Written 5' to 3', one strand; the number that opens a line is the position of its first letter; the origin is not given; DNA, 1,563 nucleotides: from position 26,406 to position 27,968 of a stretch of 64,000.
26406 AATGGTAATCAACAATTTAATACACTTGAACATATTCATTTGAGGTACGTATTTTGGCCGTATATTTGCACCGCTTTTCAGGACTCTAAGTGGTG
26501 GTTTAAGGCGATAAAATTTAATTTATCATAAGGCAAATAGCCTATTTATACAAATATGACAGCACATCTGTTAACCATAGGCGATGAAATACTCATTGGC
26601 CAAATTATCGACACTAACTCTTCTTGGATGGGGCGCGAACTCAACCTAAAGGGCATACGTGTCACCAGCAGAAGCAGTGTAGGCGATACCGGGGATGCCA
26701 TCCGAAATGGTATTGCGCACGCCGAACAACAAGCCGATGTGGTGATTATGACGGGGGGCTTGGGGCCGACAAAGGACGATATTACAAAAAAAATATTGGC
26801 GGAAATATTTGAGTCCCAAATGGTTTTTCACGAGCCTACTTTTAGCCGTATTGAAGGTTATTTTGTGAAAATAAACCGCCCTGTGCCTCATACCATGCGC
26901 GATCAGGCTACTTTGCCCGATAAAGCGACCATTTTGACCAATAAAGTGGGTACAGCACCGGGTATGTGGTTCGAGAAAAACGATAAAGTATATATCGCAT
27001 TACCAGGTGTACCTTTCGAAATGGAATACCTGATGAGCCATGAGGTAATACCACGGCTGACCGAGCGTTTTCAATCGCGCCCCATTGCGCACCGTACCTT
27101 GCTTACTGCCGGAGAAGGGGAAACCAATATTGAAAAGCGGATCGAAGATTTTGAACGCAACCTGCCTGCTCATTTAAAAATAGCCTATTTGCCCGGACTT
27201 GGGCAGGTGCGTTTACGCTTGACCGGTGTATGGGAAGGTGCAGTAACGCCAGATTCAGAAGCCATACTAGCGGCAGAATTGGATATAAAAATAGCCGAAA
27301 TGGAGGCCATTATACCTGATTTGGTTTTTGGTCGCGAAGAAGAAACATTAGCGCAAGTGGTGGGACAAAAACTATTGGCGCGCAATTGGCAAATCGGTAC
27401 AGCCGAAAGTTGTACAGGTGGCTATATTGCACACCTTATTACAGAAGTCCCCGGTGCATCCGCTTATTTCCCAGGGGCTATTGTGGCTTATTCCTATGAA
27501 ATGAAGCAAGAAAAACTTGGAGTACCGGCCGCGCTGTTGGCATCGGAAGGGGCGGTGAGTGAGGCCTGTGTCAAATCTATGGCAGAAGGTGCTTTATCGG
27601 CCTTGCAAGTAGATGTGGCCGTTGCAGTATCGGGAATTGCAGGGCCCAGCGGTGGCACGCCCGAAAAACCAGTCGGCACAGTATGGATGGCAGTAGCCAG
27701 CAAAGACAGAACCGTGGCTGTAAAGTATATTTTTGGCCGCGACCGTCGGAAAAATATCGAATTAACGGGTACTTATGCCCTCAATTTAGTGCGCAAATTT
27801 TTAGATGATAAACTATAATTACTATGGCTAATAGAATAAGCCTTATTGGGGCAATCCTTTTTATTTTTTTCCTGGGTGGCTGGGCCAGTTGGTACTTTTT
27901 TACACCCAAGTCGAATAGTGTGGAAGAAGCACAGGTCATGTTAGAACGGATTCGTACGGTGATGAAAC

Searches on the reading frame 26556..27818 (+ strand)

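Call 4: search_protein_families(library=ncbifam, proteins=[window:26556-27818:+])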
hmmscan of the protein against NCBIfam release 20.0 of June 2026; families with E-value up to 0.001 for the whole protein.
window:26556-27818:+ (420 aa): 16 families
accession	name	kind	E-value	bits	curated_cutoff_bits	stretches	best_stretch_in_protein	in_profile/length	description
NF001813.0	PRK00549.1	equivalog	3.1e-116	388.8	379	1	1-418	1-413/414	competence/damage-inducible protein A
TIGR00200.1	cinA_nterm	subfamily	2.2e-91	306.6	243.15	1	1-418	2-413/414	CinA family nicotinamide mononucleotide deamidase-related protein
NF002978.0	PRK03673.1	equivalog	2.5e-45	155.1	496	1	4-297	5-287/398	nicotinamide mononucleotide deamidase-related protein YfaY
NF002975.0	PRK03661.1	equivalog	6.8e-45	152.7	212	1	264-412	8-157/164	nicotinamide-nucleotide amidase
NF002291.0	PRK01215.1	equivalog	1.4e-42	145.6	293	1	2-202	5-204/264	nicotinamide mononucleotide deamidase-related protein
TIGR00199.1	PncC_domain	subfamily_domain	1.3e-40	138.9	68.9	1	269-413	1-146/149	nicotinamide-nucleotide amidohydrolase family protein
NF002977.0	PRK03670.1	equivalog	2.2e-31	109.1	305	1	1-171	1-179/252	competence damage-inducible protein A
NF002972.0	PRK03657.1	equivalog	1.1e-29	103.5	201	1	263-412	18-167/175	2-oxo-tetronate isomerase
TIGR00177.1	molyb_syn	domain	2.1e-25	89.4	85.35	1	2-165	3-147/148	molybdenum cofactor synthesis domain-containing protein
NF011068.0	PRK14498.1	equivalog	2.5e-08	32.4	534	1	5-86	198-279/647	molybdopterin biosynthesis protein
NF007960.1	PRK10680.1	equivalog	6.4e-08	31.8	440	1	5-84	185-264/401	molybdopterin molybdotransferase MoeA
NF011067.0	PRK14497.1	equivalog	1.8e-06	26.8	536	1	5-84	191-270/546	putative molybdopterin biosynthesis protein MoeA/unknown domain fusion protein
NF002947.1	PRK03604.1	equivalog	3.3e-06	26.6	285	1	3-88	148-234/301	bifunctional molybdenum cofactor biosynthesis protein MoaC/MoaB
NF045515.2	Glp_gephyrin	equivalog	5.4e-06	25.4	475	1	4-84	185-265/403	molybdotransferase-like divisome protein Glp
TIGR02667.1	moaB_proteo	equivalog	7e-05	22.6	222.4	1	19-90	21-94/163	molybdenum cofactor biosynthesis protein B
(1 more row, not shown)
